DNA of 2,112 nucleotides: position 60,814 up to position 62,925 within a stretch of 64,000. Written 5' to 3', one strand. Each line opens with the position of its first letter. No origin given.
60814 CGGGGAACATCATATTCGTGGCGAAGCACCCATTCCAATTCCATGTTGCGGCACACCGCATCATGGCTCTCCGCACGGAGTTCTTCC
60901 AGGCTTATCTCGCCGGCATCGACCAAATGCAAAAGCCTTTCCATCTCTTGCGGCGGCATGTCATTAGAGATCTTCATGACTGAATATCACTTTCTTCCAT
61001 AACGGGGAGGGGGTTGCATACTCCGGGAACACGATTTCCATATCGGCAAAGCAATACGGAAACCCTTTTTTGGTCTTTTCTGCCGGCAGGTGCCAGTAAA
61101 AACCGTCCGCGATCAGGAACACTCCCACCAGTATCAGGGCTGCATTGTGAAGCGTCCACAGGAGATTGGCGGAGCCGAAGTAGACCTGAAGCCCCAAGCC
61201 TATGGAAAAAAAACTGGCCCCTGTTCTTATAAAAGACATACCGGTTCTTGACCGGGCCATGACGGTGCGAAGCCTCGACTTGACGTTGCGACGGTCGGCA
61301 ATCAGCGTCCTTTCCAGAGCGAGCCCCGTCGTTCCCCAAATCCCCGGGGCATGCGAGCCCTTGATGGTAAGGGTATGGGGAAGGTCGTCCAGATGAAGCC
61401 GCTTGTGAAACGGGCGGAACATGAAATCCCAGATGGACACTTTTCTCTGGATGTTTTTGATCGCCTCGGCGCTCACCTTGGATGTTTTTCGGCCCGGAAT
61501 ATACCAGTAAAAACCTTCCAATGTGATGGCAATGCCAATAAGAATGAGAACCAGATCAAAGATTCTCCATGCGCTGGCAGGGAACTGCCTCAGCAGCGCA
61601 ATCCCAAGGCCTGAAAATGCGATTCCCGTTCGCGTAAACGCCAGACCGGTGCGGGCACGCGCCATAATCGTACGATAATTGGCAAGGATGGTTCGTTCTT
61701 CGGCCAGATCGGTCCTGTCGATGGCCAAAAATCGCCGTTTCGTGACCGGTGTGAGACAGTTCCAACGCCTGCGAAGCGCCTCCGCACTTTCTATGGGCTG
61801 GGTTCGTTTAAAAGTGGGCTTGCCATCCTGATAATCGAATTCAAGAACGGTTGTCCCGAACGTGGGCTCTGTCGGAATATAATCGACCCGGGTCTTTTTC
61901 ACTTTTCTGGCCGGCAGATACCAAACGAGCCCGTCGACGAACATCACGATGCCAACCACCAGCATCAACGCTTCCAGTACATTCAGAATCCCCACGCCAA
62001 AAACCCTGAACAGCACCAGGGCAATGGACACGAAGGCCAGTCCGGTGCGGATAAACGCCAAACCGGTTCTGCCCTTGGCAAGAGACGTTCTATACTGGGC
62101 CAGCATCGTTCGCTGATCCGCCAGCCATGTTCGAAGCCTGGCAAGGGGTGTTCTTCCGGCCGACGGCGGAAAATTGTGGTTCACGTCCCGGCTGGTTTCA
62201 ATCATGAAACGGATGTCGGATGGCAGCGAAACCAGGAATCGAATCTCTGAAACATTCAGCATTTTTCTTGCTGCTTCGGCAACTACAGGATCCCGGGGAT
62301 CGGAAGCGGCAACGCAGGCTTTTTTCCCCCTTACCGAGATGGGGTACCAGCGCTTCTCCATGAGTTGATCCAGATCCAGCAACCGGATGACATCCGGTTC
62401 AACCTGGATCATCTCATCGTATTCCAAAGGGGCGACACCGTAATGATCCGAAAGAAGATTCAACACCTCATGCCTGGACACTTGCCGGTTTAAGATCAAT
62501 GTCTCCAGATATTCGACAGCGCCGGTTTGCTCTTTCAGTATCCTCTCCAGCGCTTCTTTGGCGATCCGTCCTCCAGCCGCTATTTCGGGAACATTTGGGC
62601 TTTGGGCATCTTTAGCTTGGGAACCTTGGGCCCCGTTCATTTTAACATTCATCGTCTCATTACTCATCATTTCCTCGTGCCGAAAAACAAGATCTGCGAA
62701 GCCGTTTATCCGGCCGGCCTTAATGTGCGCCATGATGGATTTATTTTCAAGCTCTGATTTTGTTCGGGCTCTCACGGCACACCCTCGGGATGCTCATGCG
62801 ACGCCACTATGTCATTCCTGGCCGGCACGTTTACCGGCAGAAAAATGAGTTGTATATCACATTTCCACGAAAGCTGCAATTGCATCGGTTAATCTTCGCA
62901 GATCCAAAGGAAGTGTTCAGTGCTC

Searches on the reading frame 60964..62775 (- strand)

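Call 66: search_protein_families(library=pfam, max_evalue=0.00001, proteins=[window:60964-62775:-])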
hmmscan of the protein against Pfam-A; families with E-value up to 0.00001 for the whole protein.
window:60964-62775:- (603 aa): 2 families
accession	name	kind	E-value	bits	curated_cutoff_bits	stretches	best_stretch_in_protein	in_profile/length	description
PF02656.20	DUF202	-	8.8e-13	48.9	23.4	0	368-424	1-61/68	Domain of unknown function (DUF202)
PF05157.20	MshEN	-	4.4e-10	39.8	23.1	1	123-192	11-80/90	MshEN domain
